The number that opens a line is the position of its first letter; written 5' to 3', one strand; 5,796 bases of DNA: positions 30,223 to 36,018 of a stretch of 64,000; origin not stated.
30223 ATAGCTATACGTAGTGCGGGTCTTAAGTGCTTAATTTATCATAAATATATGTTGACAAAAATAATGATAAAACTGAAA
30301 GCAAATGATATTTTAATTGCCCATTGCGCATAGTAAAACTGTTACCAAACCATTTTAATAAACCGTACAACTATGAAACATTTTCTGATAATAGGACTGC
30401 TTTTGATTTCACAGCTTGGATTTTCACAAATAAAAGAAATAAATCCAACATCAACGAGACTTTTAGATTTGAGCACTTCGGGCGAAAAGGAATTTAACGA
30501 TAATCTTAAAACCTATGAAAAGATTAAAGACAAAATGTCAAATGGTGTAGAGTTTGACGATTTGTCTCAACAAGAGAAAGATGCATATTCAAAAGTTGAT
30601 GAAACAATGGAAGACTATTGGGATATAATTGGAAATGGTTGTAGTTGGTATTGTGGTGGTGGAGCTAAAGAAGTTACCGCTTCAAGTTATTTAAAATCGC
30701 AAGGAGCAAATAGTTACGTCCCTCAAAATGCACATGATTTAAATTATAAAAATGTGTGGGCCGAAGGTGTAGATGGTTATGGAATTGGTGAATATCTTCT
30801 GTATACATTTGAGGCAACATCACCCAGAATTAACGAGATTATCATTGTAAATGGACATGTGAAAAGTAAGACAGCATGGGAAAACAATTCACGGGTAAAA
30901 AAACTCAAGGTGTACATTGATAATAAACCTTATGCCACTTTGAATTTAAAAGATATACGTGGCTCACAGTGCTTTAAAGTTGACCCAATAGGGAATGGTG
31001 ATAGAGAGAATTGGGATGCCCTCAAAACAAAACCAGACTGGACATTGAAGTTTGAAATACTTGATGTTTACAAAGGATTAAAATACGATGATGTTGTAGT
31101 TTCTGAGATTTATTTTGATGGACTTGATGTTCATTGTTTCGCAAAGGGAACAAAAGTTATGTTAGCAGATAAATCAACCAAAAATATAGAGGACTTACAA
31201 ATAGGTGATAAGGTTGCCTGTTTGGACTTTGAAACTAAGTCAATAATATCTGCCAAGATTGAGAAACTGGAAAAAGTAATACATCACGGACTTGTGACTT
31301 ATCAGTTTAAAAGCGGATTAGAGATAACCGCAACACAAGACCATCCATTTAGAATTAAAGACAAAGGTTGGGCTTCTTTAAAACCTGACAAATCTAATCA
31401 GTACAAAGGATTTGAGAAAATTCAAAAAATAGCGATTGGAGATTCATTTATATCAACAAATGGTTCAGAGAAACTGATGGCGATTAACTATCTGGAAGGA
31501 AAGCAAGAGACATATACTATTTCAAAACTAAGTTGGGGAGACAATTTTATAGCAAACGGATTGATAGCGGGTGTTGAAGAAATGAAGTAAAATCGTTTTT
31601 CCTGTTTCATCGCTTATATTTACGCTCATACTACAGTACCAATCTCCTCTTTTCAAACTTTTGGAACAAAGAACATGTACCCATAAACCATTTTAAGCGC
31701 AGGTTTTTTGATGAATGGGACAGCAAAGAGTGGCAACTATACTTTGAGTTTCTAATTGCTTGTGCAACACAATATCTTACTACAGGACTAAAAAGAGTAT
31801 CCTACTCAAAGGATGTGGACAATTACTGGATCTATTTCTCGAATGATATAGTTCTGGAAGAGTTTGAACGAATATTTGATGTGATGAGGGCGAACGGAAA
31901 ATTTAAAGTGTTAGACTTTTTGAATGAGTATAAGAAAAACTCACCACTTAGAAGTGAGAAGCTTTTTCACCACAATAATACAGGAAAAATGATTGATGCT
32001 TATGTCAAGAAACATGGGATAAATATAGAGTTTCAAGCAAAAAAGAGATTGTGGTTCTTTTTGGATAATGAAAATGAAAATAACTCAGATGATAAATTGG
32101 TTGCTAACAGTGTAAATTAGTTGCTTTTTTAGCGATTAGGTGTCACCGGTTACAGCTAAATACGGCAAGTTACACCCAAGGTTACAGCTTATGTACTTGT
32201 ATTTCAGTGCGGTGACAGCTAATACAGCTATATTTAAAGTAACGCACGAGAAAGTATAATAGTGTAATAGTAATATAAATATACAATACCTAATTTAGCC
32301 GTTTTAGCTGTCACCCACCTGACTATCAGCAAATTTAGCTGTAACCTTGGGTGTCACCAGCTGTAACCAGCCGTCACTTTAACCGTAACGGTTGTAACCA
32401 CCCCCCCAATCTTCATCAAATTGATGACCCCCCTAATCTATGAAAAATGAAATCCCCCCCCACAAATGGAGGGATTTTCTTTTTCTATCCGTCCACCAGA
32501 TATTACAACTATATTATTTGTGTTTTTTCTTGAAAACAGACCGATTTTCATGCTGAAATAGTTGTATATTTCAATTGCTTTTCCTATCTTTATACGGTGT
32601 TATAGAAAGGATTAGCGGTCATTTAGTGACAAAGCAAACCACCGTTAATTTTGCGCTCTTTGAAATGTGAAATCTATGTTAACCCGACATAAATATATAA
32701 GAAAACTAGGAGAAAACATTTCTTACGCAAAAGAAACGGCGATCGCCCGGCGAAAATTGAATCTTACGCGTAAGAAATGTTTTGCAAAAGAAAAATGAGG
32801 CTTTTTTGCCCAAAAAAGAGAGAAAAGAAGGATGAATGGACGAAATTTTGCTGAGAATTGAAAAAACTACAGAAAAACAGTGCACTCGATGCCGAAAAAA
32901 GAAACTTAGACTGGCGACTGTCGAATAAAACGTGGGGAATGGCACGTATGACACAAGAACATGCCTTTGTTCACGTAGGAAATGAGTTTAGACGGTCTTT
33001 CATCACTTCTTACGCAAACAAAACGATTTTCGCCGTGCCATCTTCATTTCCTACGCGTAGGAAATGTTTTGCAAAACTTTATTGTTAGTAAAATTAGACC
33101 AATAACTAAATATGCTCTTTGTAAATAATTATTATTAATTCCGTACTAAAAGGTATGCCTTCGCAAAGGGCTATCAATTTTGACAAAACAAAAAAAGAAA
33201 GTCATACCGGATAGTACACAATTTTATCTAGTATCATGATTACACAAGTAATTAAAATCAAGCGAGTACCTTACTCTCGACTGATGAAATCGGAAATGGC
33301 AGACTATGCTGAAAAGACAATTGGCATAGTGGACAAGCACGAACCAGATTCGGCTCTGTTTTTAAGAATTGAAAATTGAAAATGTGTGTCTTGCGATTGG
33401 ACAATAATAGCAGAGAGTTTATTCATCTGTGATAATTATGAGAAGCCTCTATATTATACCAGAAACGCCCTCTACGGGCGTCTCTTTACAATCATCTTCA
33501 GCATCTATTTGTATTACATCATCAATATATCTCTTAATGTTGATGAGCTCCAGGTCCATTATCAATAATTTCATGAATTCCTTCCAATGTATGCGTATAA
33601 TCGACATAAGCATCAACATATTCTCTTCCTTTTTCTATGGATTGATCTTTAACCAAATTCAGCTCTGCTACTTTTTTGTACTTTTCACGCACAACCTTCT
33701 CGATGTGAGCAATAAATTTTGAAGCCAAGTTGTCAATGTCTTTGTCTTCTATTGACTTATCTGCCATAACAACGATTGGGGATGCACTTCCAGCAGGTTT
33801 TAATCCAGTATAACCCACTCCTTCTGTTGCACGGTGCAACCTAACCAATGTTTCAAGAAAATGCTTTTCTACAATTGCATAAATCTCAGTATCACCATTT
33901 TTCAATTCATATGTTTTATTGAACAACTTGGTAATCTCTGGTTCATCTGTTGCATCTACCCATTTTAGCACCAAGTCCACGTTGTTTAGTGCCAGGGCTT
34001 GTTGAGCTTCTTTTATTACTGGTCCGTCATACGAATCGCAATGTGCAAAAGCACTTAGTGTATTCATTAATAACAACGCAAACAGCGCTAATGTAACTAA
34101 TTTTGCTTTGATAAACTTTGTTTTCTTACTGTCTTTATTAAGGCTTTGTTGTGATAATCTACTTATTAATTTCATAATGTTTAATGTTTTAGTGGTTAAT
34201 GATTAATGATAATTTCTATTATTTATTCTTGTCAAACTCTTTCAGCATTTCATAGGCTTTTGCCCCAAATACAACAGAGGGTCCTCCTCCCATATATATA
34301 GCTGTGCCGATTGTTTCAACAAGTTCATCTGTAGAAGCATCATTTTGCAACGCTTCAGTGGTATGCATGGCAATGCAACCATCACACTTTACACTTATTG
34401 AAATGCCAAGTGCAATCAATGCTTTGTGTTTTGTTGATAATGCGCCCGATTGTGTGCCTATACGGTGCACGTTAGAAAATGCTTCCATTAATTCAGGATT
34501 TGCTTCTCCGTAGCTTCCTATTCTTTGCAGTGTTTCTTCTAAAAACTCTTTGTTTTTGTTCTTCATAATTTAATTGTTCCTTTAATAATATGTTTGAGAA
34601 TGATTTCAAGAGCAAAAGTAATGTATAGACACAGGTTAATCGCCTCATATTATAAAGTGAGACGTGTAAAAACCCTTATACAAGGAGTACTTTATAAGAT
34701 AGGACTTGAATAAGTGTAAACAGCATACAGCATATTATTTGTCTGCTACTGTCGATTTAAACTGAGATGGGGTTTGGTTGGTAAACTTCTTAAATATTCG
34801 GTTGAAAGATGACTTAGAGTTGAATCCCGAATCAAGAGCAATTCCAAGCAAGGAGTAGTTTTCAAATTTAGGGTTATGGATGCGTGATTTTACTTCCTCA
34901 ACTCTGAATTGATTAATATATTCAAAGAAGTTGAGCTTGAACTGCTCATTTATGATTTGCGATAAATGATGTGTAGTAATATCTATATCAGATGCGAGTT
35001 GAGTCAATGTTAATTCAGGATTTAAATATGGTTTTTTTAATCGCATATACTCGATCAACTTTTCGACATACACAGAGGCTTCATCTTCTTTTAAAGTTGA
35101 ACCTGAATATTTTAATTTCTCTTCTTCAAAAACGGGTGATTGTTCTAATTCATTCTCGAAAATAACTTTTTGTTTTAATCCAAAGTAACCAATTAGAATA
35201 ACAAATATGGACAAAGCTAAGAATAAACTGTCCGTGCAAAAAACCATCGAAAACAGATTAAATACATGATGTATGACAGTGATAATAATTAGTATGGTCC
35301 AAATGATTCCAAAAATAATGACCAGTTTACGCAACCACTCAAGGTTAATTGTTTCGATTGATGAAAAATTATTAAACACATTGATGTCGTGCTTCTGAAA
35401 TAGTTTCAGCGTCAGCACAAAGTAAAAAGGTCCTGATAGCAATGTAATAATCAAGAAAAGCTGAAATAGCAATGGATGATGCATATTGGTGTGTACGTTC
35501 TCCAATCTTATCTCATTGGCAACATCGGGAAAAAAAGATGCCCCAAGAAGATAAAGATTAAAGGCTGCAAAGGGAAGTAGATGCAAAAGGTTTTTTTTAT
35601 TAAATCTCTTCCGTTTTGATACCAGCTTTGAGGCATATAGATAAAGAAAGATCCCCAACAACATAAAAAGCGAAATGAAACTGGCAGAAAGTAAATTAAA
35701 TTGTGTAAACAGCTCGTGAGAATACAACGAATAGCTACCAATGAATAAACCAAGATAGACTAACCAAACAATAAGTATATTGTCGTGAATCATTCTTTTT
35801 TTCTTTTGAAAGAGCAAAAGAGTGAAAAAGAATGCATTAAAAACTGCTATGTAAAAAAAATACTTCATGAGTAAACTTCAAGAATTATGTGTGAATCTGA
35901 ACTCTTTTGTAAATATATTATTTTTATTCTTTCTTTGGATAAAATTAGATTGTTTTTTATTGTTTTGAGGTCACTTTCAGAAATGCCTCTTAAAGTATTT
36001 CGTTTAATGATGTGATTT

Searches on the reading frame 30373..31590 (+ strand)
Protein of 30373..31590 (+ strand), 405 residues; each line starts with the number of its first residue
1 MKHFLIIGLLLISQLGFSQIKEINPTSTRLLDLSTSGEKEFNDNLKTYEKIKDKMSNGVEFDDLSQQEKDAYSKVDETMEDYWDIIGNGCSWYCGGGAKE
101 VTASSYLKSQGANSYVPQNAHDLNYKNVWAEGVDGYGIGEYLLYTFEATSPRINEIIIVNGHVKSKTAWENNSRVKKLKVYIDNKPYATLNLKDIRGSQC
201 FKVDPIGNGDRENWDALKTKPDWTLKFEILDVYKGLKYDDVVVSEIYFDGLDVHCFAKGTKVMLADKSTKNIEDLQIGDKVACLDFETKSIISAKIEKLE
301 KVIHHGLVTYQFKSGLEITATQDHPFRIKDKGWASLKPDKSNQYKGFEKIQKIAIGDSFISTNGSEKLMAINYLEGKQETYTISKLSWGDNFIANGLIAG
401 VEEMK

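Call 80: search_protein_families(library=pfam, proteins=[window:30373-31590:+], max_evalue=0.001)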
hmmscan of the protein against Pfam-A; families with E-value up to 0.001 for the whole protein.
window:30373-31590:+ (405 aa): 5 families
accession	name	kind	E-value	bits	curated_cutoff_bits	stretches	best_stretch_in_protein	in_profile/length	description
PF25302.1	NADase_transloc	-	1e-53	181.9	27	1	92-249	1-146/146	NAD glycohydrolase translocation F5/8 type C domain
PF08517.17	AXH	-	7.3e-13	49.5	33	1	256-362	1-114/116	Ataxin-1 and HBP1 module (AXH)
PF05203.21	Hom_end_hint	-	3.3e-10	40.8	32.1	1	255-292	1-38/228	Hom_end-associated Hint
PF01079.26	Hint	-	6.3e-06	26.4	29.7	1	254-331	12-91/213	Hint module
PF14623.11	Vint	-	2.4e-05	24.6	27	1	255-335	2-72/166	Hint-domain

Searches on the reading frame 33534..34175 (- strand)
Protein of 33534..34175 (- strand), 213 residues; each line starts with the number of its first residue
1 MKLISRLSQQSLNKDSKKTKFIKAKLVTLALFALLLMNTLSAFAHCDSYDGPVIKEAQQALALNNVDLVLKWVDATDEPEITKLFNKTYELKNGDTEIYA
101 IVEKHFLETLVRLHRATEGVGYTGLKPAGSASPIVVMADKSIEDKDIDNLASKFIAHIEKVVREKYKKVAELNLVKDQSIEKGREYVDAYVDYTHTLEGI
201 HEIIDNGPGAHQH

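Call 80: search_protein_families(library=pfam, proteins=[window:33534-34175:-], max_evalue=0.001)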
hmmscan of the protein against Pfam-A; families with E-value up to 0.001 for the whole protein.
window:33534-34175:- (213 aa): 1 family
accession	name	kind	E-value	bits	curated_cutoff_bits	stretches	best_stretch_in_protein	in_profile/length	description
PF20046.4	DUF6448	-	9.2e-54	181.8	27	1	50-196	1-147/147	Family of unknown function (DUF6448)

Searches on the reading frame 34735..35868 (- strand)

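Call 81: search_protein_families(library=pfam, proteins=[window:34735-35868:-], max_evalue=0.001)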
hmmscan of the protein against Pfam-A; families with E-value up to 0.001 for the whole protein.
window:34735-35868:- (377 aa): 2 families
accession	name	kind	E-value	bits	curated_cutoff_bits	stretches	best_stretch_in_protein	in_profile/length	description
PF12833.13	HTH_18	-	2.9e-15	56.8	33.6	1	291-371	1-78/80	Helix-turn-helix domain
PF00165.29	HTH_AraC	-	1.1e-06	29.1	26.6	1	337-370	8-40/42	Bacterial regulatory helix-turn-helix proteins, AraC family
